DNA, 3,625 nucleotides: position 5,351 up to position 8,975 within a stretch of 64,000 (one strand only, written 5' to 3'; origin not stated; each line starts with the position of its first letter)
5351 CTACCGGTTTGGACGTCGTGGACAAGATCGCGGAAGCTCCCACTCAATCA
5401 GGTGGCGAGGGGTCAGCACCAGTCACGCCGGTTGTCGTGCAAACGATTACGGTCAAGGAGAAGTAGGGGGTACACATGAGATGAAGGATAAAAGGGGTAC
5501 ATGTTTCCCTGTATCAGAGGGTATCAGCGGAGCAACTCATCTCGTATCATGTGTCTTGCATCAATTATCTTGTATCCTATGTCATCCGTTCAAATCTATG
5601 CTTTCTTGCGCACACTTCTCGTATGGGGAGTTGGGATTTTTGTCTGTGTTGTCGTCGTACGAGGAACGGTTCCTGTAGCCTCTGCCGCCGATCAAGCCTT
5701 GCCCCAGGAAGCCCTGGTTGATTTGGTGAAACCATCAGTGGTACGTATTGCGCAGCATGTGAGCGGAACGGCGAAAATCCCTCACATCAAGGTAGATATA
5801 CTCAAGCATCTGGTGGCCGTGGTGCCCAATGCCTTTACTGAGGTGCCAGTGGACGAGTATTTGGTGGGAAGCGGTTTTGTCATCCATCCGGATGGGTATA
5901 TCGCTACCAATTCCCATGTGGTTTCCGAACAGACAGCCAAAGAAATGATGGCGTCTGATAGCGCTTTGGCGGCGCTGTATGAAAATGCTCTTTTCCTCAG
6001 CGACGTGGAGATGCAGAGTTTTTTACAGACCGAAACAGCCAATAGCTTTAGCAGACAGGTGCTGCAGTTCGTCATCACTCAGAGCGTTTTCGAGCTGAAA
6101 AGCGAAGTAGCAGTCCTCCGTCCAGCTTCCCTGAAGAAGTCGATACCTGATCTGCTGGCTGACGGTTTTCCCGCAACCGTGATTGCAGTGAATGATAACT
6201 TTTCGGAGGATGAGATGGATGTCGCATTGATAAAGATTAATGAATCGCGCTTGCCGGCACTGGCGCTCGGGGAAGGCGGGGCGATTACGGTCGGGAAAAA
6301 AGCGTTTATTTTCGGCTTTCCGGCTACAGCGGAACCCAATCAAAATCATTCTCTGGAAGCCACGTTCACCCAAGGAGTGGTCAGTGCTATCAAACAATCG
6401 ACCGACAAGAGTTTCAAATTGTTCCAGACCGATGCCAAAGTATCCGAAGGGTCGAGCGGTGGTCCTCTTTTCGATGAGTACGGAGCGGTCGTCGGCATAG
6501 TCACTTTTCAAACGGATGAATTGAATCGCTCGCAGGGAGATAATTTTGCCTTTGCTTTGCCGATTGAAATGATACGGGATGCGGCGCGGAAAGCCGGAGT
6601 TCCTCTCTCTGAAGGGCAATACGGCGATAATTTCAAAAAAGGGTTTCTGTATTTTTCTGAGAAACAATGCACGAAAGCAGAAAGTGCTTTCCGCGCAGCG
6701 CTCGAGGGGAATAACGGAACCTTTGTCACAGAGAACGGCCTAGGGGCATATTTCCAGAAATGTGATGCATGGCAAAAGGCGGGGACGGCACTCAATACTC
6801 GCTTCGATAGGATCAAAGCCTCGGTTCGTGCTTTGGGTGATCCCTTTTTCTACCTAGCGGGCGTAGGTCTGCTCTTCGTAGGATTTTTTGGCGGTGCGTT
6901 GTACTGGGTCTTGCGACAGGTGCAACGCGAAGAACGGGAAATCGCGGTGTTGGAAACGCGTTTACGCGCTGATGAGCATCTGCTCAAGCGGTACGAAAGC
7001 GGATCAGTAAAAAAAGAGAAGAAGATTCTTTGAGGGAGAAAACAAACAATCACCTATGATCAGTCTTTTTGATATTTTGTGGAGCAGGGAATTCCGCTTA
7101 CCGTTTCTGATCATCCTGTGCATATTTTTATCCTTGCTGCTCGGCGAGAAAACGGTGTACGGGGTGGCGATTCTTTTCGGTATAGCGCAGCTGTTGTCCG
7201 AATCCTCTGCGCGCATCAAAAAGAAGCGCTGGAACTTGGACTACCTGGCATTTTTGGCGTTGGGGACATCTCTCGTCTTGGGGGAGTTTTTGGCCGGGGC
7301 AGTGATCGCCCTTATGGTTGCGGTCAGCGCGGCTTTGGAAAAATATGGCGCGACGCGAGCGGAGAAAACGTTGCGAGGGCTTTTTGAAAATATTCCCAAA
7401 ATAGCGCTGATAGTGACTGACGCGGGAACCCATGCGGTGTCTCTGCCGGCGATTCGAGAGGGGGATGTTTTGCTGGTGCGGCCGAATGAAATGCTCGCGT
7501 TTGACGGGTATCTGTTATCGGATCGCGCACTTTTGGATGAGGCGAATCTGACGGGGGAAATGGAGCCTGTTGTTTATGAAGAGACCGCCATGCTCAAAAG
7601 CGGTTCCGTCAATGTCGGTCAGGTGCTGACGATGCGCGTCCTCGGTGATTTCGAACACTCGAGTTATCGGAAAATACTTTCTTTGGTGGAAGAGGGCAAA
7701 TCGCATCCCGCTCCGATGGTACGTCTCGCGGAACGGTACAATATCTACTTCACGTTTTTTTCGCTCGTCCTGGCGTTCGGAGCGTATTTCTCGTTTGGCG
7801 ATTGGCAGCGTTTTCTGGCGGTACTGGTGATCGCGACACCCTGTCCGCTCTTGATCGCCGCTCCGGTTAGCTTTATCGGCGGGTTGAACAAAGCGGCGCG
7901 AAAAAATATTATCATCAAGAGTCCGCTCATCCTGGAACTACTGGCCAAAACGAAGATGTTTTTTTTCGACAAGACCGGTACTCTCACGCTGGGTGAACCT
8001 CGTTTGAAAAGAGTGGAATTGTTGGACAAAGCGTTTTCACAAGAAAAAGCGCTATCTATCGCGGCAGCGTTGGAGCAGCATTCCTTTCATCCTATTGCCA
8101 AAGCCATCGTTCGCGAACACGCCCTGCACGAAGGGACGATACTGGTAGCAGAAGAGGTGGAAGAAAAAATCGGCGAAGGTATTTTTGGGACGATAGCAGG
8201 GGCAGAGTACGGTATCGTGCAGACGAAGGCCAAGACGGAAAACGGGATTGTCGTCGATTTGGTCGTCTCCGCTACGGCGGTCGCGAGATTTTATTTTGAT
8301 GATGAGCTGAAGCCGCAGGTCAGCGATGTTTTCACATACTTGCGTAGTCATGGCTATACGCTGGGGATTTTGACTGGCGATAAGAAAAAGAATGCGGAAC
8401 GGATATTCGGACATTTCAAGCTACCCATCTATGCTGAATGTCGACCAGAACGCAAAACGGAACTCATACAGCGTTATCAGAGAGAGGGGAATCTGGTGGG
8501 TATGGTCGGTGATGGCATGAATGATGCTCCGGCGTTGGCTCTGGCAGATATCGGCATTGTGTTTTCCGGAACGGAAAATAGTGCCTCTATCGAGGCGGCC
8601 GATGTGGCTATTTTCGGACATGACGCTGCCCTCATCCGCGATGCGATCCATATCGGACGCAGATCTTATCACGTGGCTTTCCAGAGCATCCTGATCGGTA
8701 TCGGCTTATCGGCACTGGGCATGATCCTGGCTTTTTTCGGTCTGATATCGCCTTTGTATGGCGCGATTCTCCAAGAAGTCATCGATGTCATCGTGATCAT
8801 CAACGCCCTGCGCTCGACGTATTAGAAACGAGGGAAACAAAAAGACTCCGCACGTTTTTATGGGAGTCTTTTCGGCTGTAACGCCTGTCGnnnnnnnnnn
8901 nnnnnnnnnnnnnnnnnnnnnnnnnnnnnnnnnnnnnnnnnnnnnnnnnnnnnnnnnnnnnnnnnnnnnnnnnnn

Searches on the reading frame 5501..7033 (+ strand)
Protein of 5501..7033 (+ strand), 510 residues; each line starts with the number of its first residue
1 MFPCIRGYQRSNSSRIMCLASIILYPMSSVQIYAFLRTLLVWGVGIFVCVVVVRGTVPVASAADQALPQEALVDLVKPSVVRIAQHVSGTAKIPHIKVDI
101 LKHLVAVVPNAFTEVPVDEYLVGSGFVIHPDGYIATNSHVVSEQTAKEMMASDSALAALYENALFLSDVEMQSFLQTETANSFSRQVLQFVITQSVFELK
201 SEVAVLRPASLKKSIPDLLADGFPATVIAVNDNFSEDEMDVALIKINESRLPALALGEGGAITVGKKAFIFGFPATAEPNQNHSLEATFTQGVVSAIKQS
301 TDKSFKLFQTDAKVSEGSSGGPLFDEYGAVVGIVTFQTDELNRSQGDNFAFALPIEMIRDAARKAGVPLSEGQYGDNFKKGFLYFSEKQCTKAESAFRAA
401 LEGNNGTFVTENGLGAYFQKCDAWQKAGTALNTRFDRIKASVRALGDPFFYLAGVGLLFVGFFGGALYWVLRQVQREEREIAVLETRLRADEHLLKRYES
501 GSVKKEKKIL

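Call 61: search_protein_families(library=pfam, proteins=[window:5501-7033:+], max_evalue=0.00001)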
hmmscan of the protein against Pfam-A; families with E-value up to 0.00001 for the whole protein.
window:5501-7033:+ (510 aa): 2 families
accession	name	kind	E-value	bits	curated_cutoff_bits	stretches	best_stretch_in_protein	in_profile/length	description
PF13365.12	Trypsin_2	-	1.5e-26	94.3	27.6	1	123-333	1-144/144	Trypsin-like peptidase domain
PF00089.32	Trypsin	-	1.3e-12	48.5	20.6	1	225-359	71-217/220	Trypsin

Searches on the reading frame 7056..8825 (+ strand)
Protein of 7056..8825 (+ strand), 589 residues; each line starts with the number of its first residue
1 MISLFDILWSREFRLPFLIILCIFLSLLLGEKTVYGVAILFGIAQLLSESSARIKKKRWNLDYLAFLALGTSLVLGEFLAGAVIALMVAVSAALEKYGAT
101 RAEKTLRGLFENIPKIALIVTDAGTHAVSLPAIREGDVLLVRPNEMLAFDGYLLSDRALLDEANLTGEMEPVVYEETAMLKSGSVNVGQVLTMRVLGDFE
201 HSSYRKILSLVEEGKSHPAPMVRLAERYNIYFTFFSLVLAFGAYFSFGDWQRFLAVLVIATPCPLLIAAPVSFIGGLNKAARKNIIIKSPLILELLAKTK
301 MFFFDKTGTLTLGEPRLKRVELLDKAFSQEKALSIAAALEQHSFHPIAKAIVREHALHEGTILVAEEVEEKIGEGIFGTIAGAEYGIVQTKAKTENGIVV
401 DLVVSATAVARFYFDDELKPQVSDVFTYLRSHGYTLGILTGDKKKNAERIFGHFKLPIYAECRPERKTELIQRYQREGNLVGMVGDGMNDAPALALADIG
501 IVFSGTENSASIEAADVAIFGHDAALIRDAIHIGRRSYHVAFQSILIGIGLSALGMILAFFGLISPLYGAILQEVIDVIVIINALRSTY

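Call 61: search_protein_families(library=pfam, proteins=[window:7056-8825:+], max_evalue=0.00001)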
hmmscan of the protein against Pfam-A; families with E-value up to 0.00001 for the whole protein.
window:7056-8825:+ (589 aa): 2 families
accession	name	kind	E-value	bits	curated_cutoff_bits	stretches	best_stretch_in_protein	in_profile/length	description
PF00122.25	E1-E2_ATPase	-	4.7e-34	117.9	28.1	1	113-283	3-181/181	E1-E2 ATPase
PF00702.32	Hydrolase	-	1.4e-25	91.2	26.4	1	300-498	2-191/191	haloacid dehalogenase-like hydrolase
